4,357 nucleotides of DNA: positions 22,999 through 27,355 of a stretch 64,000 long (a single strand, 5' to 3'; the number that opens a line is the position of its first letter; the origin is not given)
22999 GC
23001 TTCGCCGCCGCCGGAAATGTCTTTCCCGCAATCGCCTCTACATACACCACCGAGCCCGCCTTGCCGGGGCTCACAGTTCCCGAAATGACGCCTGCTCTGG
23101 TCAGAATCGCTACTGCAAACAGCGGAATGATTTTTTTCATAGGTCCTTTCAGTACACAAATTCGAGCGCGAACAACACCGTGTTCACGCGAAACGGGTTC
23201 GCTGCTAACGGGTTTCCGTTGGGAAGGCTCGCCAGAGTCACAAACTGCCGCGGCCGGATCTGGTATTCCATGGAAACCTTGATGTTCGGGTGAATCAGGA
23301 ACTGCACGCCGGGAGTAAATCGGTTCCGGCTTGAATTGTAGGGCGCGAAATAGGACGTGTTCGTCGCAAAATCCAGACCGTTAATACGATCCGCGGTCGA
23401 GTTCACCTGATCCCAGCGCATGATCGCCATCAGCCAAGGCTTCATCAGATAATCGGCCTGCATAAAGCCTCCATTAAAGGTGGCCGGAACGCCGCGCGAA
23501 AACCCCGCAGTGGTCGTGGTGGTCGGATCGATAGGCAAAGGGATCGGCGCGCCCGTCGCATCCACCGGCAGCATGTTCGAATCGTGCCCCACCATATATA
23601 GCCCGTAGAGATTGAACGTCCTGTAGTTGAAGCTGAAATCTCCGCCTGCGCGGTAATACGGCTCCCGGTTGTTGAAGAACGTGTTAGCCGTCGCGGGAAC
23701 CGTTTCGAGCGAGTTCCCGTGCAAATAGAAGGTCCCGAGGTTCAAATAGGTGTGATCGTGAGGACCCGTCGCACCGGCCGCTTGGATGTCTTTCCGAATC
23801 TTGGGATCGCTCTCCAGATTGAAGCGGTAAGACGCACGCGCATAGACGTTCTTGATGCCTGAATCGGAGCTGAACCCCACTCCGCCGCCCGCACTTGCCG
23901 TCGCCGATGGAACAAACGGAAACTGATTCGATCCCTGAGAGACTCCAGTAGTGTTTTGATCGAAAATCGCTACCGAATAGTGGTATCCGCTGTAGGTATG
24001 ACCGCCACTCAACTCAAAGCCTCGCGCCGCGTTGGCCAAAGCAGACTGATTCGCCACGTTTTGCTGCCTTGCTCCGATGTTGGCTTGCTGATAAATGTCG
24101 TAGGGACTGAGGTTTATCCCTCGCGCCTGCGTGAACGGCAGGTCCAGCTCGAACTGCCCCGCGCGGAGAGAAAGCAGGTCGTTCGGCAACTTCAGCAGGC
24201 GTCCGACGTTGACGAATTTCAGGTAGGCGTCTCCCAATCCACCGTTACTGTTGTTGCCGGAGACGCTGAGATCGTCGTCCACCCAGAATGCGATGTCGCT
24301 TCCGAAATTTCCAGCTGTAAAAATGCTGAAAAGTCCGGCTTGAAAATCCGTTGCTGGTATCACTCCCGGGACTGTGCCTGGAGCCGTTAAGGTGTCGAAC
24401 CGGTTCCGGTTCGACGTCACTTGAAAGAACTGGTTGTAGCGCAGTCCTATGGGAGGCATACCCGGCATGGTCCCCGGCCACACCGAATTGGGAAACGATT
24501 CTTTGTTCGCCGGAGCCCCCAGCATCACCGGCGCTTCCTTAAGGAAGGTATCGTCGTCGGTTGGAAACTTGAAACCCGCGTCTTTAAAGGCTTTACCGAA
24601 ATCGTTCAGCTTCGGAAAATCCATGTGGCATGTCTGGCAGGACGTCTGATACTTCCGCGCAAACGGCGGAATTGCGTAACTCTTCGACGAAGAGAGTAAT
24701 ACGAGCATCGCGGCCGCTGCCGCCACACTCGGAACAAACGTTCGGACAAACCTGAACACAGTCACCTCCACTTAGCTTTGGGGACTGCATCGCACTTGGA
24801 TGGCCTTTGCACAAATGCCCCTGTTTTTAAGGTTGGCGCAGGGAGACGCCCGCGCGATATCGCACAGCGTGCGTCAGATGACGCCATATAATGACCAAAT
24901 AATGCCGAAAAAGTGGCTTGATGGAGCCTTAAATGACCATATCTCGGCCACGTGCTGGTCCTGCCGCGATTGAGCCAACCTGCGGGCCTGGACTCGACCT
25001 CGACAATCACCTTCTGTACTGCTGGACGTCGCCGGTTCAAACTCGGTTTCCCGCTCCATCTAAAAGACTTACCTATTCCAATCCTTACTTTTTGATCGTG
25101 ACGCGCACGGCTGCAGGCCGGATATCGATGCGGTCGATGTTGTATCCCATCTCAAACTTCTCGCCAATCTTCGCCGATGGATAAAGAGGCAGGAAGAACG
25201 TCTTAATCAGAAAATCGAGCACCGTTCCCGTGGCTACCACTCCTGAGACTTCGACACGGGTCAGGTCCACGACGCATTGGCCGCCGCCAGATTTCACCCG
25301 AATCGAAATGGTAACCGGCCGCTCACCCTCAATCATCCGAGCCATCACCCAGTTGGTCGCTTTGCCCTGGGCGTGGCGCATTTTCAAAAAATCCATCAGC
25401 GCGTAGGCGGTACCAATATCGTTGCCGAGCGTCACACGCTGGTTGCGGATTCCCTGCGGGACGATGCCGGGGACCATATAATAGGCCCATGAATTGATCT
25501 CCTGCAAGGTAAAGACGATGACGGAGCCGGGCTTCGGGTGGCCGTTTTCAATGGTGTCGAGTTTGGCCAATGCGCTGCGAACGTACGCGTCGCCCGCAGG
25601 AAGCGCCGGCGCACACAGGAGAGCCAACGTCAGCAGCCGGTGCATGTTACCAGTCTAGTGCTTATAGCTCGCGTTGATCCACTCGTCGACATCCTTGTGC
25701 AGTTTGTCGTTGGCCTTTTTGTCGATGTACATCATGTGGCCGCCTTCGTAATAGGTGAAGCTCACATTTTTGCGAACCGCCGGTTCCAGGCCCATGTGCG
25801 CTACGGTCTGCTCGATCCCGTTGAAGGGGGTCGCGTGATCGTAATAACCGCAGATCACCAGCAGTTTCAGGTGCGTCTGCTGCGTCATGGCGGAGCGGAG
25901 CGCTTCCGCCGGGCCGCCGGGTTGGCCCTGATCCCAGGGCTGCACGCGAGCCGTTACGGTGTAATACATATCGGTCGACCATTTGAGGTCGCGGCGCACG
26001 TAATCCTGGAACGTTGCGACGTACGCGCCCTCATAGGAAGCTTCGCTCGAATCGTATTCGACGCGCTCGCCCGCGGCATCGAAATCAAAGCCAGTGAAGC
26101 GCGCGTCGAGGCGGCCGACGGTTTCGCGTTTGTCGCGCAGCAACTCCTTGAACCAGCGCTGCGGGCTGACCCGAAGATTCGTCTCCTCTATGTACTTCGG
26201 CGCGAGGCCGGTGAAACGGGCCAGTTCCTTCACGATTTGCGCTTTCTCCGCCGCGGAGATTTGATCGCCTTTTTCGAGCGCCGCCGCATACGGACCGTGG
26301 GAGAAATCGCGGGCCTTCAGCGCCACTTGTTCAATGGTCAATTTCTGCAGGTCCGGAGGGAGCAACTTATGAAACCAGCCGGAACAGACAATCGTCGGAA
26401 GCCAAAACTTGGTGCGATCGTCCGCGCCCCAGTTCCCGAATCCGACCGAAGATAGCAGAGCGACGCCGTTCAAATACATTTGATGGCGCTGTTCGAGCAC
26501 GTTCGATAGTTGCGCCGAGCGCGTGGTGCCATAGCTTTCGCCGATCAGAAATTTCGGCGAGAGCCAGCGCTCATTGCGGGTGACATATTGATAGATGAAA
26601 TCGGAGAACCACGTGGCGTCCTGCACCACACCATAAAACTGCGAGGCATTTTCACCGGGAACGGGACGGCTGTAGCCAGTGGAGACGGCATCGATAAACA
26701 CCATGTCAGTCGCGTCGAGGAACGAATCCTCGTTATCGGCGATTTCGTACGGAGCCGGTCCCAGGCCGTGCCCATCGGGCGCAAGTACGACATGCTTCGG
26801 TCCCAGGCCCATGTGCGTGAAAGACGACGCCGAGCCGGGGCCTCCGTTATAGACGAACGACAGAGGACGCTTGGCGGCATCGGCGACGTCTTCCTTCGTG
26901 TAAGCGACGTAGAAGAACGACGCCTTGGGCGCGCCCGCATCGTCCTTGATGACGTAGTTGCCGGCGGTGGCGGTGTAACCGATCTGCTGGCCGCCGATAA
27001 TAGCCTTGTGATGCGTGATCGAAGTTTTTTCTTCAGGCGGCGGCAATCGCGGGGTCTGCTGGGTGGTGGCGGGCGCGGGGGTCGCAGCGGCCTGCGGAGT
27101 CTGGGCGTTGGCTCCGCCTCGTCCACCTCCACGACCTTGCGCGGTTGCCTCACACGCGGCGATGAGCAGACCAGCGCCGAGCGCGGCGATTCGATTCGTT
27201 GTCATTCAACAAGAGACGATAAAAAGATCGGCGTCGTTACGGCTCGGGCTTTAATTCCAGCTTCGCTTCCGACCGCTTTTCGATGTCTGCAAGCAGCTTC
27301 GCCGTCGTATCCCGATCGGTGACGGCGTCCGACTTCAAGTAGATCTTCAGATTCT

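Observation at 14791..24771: One 9-gene operon combines a Cyc2-like porin-cytochrome, a type-1 copper protein, a GltD-like NAD(P)H oxidoreductase, a split b6-type Rieske/cyt b complex and ten c-haem sites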

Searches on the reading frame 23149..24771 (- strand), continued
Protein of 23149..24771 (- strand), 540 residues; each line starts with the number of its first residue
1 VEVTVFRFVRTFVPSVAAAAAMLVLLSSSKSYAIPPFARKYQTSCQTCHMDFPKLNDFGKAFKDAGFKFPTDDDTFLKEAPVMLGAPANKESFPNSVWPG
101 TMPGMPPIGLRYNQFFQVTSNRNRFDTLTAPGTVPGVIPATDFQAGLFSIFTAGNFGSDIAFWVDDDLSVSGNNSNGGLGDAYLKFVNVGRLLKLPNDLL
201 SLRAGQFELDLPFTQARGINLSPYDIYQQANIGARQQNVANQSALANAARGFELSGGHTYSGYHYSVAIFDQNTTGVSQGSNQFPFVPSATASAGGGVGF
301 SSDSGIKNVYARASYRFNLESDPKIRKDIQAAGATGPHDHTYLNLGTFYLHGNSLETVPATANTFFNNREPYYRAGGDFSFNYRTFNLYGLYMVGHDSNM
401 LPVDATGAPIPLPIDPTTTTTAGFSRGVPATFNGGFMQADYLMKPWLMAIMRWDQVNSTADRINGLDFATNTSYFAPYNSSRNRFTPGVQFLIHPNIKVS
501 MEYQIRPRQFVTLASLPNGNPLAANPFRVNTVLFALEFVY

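Call 49: fold_search(model_id=the predicted structure, library=pdb)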
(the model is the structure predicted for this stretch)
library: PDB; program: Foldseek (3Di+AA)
matches with E <= 10: 876; with E <= 0.001: 243
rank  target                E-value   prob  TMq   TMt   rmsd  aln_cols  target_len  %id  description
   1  2o4v_A                2.6e-11  1.00  0.46  0.59   7.8       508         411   11  An arginine ladder in OprP mediates phosphate specific transfer across the outer membrane (released 2006-12-26)
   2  1hxt                  1.1e-10  1.00  0.40  0.62   8.2       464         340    9  OMPF PORIN MUTANT NQAAA (released 2001-06-06)
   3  8wv0_A                1.2e-10  1.00  0.38  0.57   8.2       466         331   12  Outer membrane porin of Burkholderia pseudomallei (BpsOmp38) (released 2024-10-30)
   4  3a2s_X                1.4e-10  1.00  0.39  0.58   8.2       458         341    9  Crystal Structure of outer membrane protein PorB from Neisseria meningitidis in complex with sucrose (released 2010-04-07)
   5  5nxn_A                1.9e-10  1.00  0.39  0.58   8.6       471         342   10  Structure of a L5-deletion mutant of Providencia stuartii Omp-Pst1 (released 2018-02-21)
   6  8jto                  2.2e-10  1.00  0.40  0.60   8.8       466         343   12  Outer membrane porin of Burkholderia pseudomallei (BpsOmp38) in complex with ceftazidime (released 2024-06-26)
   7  7fdy_B                4.9e-10  1.00  0.40  0.61   8.0       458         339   10  Structure of OmpF1 (released 2022-11-16)
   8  8wv0_B                5.8e-10  1.00  0.38  0.58   8.9       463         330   12  Outer membrane porin of Burkholderia pseudomallei (BpsOmp38) (released 2024-10-30)
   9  4d64_A                8.0e-10  1.00  0.42  0.61   7.2       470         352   11  Structure of porin Omp-Pst1 from P. stuartii; the crystallographic symmetry generates a dimer of trimers. (released 2016-03-09)
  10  6ehb_B                8.4e-10  1.00  0.37  0.59   9.3       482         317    9  OmpU, an outer membrane protein, of Vibrio cholerae (released 2018-04-25)
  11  7fdy_A                9.4e-10  1.00  0.41  0.63   8.2       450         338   10  Structure of OmpF1 (released 2022-11-16)
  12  5mdo_A                1.1e-09  1.00  0.42  0.63   7.6       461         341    9  Crystal structure of in vitro folded Chitoporin VhChip from Vibrio harveyi (crystal form I) (released 2017-12-20)
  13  9j9l                  1.3e-09  1.00  0.42  0.65   7.9       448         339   10  artificial mononuclear Zn-bound metalloprotein 1 (M1:Zn) (released 2025-07-02)
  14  8bys_A                1.3e-09  1.00  0.39  0.61   8.6       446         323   11  Outer membrane attachment porin OmpM1 from Veillonella parvula, native (released 2023-11-08)
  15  1hxu                  1.4e-09  1.00  0.42  0.64   7.8       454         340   10  OMPF PORIN MUTANT KK (released 2001-06-06)
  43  4rjw                  4.6e-09  1.00  0.42  0.52   9.7       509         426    9  Crystal structure of Pseudomonas aeruginosa OprO (released 2015-10-21)
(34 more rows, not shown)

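Call 52: find_related_loci(query=A3, collection=genome_contigs, flank=10000)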
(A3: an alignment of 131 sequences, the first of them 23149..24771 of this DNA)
Query A3 (540 aa) in genome_contigs; peptide patterns used: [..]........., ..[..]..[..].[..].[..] (x = any residue, [..] = any of these).
599 stretches matched a pattern (row limit reached: there are more); 545 encode a relative of the query (tblastn E <= 1e-3); the best 80 are kept; 80 distinct loci.
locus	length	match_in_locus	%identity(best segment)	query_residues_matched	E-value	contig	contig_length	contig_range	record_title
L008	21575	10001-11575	78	5-519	0e+0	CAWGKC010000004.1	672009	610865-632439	MAG: uncultured Acidobacteriota bacterium isolate MFD05705.bin.1.224 genome assembly, contig: contig_26810, whole genome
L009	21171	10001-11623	76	9-540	0e+0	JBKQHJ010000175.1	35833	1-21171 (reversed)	MAG: Bryobacteraceae bacterium isolate SEr2D2E2F__bin_113 SEr2D2E2F_000000205359, whole genome shotgun sequence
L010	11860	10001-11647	74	1-540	0e+0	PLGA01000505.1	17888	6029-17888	MAG: Bryobacterales bacterium isolate bog_224 73.20110800_S3D.58_contig_13692, whole genome shotgun sequence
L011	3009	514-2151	73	5-540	0e+0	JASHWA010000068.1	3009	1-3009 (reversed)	MAG: Bryobacteraceae bacterium isolate JOPF219 JOPF_NEAR_contig_164869, whole genome shotgun sequence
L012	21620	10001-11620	75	9-540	0e+0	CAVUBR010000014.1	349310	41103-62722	MAG: Terriglobia bacterium isolate MFD05705.bin.1.162 genome assembly, contig: contig_43556, whole genome shotgun sequen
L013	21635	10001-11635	73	7-540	0e+0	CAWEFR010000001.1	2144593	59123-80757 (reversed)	MAG: Terriglobia bacterium isolate MFD00991.bin.2.29 genome assembly, contig: contig_16381, whole genome shotgun sequenc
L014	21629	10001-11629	65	10-540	0e+0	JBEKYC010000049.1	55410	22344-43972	MAG: Bryobacteraceae bacterium isolate SPRUCE 666 SPRUCE_666_49, whole genome shotgun sequence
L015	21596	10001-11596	68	20-540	0e+0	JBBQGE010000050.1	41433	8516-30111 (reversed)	MAG: Bryobacterales bacterium isolate Co_metawrap_978 Cmw_978_k141_12287654_length_41433_cov_35.9966, whole genome shotg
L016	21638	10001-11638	66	7-540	0e+0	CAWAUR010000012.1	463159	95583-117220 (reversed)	MAG: Bryobacterales bacterium isolate MFD09567.bin.1.40 genome assembly, contig: contig_33538, whole genome shotgun sequ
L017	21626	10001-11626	65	9-540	0e+0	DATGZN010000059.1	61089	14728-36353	MAG TPA_asm: Bryobacteraceae bacterium isolate SMAG_U10665 k141_209549, whole genome shotgun sequence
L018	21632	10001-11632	65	9-540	0e+0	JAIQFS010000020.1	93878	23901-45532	MAG: Terriglobia bacterium isolate SRVP_43 SRVP18_core_1_35-25cm_scaffold_75, whole genome shotgun sequence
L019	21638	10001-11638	63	5-540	0e+0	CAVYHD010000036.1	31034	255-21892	MAG: Terriglobia bacterium isolate MFD03399.bin.2.65 genome assembly, contig: contig_41248, whole genome shotgun sequenc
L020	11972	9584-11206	64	9-540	0e+0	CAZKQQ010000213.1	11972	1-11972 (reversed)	MAG TPA_asm: uncultured Solibacteraceae bacterium isolate SRP272529_co1_95 genome assembly, contig: NODE_9622_length_119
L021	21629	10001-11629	63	1-540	0e+0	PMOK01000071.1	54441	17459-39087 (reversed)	MAG: Bryobacterales bacterium isolate palsa_89 73.20110600_P1M.2_contig_262, whole genome shotgun sequence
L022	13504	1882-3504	65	10-540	0e+0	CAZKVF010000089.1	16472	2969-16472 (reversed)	MAG TPA_asm: uncultured Solibacteraceae bacterium isolate binchicken_co279_185 genome assembly, contig: k141_2987603, wh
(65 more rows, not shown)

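Call 68: find_encoding_contigs(protein=P0234, flank=10000, max_places=1)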
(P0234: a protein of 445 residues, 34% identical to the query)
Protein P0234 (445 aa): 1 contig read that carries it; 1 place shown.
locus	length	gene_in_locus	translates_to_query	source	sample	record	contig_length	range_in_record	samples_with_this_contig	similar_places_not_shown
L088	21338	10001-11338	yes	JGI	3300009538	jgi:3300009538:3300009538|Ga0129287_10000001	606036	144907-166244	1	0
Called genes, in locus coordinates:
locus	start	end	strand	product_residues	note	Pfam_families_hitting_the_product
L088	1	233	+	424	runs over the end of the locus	PF01933:CofD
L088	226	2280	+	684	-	PF01074:Glyco_hydro_38N (weak), PF03065:Glyco_hydro_57, PF09094:AmyA-A_glucT_m, PF09095:AmyA-gluTrfs_C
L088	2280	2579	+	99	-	PF00381:PTS-HPr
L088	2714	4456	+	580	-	PF05524:PEP-utilisers_N, PF00391:PEP-utilizers, PF02896:PEP-utilizers_C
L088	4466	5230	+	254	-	PF00483:NTP_transferase, PF12804:NTP_transf_3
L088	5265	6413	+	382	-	PF00438:S-AdoMet_synt_N, PF02772:S-AdoMet_synt_M, PF02773:S-AdoMet_synt_C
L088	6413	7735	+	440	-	PF05221:AdoHcyase, PF00670:AdoHcyase_NAD, PF02826:2-Hacid_dh_C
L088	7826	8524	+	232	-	PF00072:Response_reg, PF00486:Trans_reg_C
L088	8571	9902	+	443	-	PF00672:HAMP, PF00512:HisKA, PF02518:HATPase_c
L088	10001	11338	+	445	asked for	-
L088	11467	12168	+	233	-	-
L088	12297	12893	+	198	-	PF00127:Copper-bind (faint), PF13620:CarboxypepD_reg (weak)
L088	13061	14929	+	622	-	PF14691:Fer4_20, PF01266:DAO (weak), PF07992:Pyr_redox_2, PF12831:FAD_oxidored, PF13450:NAD_binding_8, PF07992:Pyr_redox_2, PF12838:Fer4_7 (weak), PF00037:Fer4, +5 more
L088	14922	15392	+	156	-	PF00355:Rieske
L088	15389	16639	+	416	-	PF00033:Cytochrome_B, PF14358:DUF4405, PF13631:Cytochrom_B_N_2, PF00032:Cytochrom_B_C (weak)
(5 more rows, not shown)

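Call 69: find_encoding_contigs(protein=P0333, flank=10000, max_places=1)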
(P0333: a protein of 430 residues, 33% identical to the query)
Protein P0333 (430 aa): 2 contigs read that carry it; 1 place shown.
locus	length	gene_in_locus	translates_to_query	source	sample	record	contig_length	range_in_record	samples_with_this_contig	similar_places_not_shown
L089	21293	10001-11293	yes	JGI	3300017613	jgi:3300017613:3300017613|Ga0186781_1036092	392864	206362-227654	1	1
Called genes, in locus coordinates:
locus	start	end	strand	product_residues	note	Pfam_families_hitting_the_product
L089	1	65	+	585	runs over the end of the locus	PF00890:FAD_binding_2 (faint), PF01266:DAO (faint), PF01593:Amino_oxidase, PF13450:NAD_binding_8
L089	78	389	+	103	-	-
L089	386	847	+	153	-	PF03652:RuvX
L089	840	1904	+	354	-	PF02618:YceG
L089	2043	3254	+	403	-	PF00926:DHBP_synthase, PF00925:GTP_cyclohydro2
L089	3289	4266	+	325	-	-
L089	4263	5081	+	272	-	PF13489:Methyltransf_23, PF13847:Methyltransf_31, PF08241:Methyltransf_11, PF08242:Methyltransf_12, PF13649:Methyltransf_25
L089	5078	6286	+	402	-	PF07969:Amidohydro_3 (faint), PF01979:Amidohydro_1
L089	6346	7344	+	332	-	PF00535:Glycos_transf_2, PF10111:Glyco_tranf_2_2, PF13641:Glyco_tranf_2_3, PF13506:Glyco_transf_21, PF13632:Glyco_trans_2_3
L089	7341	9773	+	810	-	-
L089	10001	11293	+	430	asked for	-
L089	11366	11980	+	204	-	PF13715:CarbopepD_reg_2 (faint), PF13620:CarboxypepD_reg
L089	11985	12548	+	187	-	PF00355:Rieske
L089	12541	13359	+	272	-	PF00033:Cytochrome_B, PF14358:DUF4405 (weak), PF13631:Cytochrom_B_N_2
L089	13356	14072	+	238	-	PF00032:Cytochrom_B_C (weak)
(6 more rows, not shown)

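Call 70: find_encoding_contigs(protein=P0330, flank=10000, max_places=1)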
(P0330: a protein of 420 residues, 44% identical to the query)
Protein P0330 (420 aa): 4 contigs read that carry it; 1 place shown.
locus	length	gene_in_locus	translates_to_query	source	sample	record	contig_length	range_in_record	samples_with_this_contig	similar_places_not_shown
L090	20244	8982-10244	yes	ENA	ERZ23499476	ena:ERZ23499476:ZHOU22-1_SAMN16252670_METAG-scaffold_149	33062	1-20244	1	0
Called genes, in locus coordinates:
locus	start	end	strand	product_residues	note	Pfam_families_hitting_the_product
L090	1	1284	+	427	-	?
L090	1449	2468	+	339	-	PF13183:Fer4_8, PF13187:Fer4_9 (faint), PF13534:Fer4_17 (weak), PF27541:CitB (weak)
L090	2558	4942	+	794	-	PF02743:dCache_1, PF21623:HK_sensor_dom_bact (weak), PF00672:HAMP, PF08448:PAS_4 (weak), PF13426:PAS_9, PF00512:HisKA, PF02518:HATPase_c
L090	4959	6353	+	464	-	PF00004:AAA (faint), PF00072:Response_reg, PF00158:Sigma54_activat, PF14532:Sigma54_activ_2, PF07724:AAA_2 (faint), PF07728:AAA_5, PF25601:AAA_lid_14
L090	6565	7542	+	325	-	PF13473:Cupredoxin_1 (faint), PF00127:Copper-bind (faint), PF06525:SoxE (faint)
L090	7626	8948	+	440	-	-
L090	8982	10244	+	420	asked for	-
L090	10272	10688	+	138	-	PF13115:YtkA (weak)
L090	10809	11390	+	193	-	PF13715:CarbopepD_reg_2 (weak), PF14686:fn3_3, PF13620:CarboxypepD_reg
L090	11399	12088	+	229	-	PF13620:CarboxypepD_reg, PF13715:CarbopepD_reg_2 (weak)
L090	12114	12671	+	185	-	PF00355:Rieske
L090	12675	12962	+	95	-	PF13484:Fer4_16 (faint), PF14697:Fer4_21 (weak), PF00037:Fer4 (faint), PF12797:Fer4_2 (faint), PF12837:Fer4_6 (faint), PF13237:Fer4_10 (faint), PF12838:Fer4_7, PF13187:Fer4_9 (weak)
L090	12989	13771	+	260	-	PF00033:Cytochrome_B, PF14358:DUF4405, PF13631:Cytochrom_B_N_2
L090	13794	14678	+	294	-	PF00032:Cytochrom_B_C (weak)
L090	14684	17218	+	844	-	PF02433:FixO (faint), PF14522:Cytochrome_C7 (faint), PF14537:Cytochrom_c3_2 (faint), PF00034:Cytochrom_C, PF13442:Cytochrome_CBB3 (weak), PF00034:Cytochrom_C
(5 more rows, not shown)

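Call 71: find_encoding_contigs(protein=P0368, flank=10000, max_places=1)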
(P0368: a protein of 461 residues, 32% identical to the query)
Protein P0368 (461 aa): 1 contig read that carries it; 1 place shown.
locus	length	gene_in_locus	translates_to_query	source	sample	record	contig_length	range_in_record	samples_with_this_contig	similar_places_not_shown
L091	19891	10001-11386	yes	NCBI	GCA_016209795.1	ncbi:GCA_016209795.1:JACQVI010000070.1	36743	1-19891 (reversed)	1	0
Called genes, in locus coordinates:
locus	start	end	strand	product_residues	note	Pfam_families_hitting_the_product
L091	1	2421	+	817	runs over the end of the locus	PF21623:HK_sensor_dom_bact, PF02743:dCache_1, PF00672:HAMP, PF08448:PAS_4, PF13426:PAS_9, PF00512:HisKA, PF02518:HATPase_c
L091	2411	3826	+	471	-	PF00072:Response_reg, PF00004:AAA (faint), PF00158:Sigma54_activat, PF14532:Sigma54_activ_2, PF07724:AAA_2 (faint), PF07728:AAA_5, PF25601:AAA_lid_14, PF02954:HTH_8 (faint)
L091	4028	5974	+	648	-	PF08448:PAS_4 (weak), PF00512:HisKA, PF02518:HATPase_c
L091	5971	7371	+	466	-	PF00072:Response_reg, PF07724:AAA_2 (faint), PF00158:Sigma54_activat, PF14532:Sigma54_activ_2, PF07728:AAA_5, PF25601:AAA_lid_14, PF02954:HTH_8 (weak)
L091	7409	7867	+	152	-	-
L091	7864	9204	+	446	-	PF21783:YNCE (faint), PF10282:Lactonase, PF25174:Beta-prop_THOC3 (faint), PF02239:Cytochrom_D1 (faint), PF22494:choice_anch_I (faint)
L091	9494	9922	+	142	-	PF00072:Response_reg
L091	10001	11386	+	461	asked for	-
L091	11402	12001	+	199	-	PF14686:fn3_3 (weak), PF13620:CarboxypepD_reg, PF13715:CarbopepD_reg_2 (weak)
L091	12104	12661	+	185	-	PF00355:Rieske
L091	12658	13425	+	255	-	PF00033:Cytochrome_B, PF14358:DUF4405 (weak), PF13631:Cytochrom_B_N_2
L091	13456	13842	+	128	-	PF07681:DoxX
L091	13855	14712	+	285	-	PF00032:Cytochrom_B_C (weak)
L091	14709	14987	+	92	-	PF13187:Fer4_9 (faint), PF14697:Fer4_21, PF00037:Fer4 (weak), PF12797:Fer4_2 (faint), PF12837:Fer4_6 (faint), PF13237:Fer4_10 (weak), PF12838:Fer4_7 (weak), PF14697:Fer4_21 (weak)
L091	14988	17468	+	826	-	PF22113:Mtrc-MtrF_II-IV_dom (faint), PF14522:Cytochrome_C7 (faint), PF14537:Cytochrom_c3_2 (faint), PF00034:Cytochrom_C (weak), PF02433:FixO (faint), PF00034:Cytochrom_C, PF13442:Cytochrome_CBB3 (weak), PF00034:Cytochrom_C (weak)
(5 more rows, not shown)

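Call 76: find_homologous_proteins(query=A5, max_evalue=1e-30)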
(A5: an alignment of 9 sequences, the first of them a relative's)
Query A5 (9 sequences) (536 aa, profile of the alignment): 2719 proteins with E <= 1e-30 among 8000 candidates; the best 120 are listed.
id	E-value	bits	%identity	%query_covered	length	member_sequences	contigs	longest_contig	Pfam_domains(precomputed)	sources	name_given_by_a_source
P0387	0.0e+0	1085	58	99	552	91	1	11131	-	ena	-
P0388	0.0e+0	1061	57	99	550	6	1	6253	-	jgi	-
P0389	0.0e+0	1057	59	94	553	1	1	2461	-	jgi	jgi:hypothetical protein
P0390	0.0e+0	1056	59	94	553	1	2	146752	-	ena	-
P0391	0.0e+0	1055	58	94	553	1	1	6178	-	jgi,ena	-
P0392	0.0e+0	1055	59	94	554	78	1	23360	-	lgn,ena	-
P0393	0.0e+0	1055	58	94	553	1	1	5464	-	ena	-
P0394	0.0e+0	1055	58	94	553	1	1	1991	-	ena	-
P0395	0.0e+0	1055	58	94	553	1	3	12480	-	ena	-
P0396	0.0e+0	1054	58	94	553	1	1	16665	-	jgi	-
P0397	0.0e+0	1054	58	94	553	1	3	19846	-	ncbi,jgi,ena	-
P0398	0.0e+0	1054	58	94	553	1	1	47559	-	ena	-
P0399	0.0e+0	1054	58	94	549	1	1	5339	-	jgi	-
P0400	0.0e+0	1053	57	99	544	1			-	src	-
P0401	0.0e+0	1053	58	94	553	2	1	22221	-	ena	-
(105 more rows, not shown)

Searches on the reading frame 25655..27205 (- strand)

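Call 18: search_protein_families(library=pfam, proteins=[window:25655-27205:-], max_evalue=0.001)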
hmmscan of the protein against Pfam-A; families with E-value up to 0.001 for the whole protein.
window:25655-27205:- (516 aa): 1 family
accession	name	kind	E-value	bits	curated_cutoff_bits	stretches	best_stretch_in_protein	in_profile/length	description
PF00450.28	Peptidase_S10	-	1.9e-10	41.1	21.9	1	92-478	21-367/420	Serine carboxypeptidase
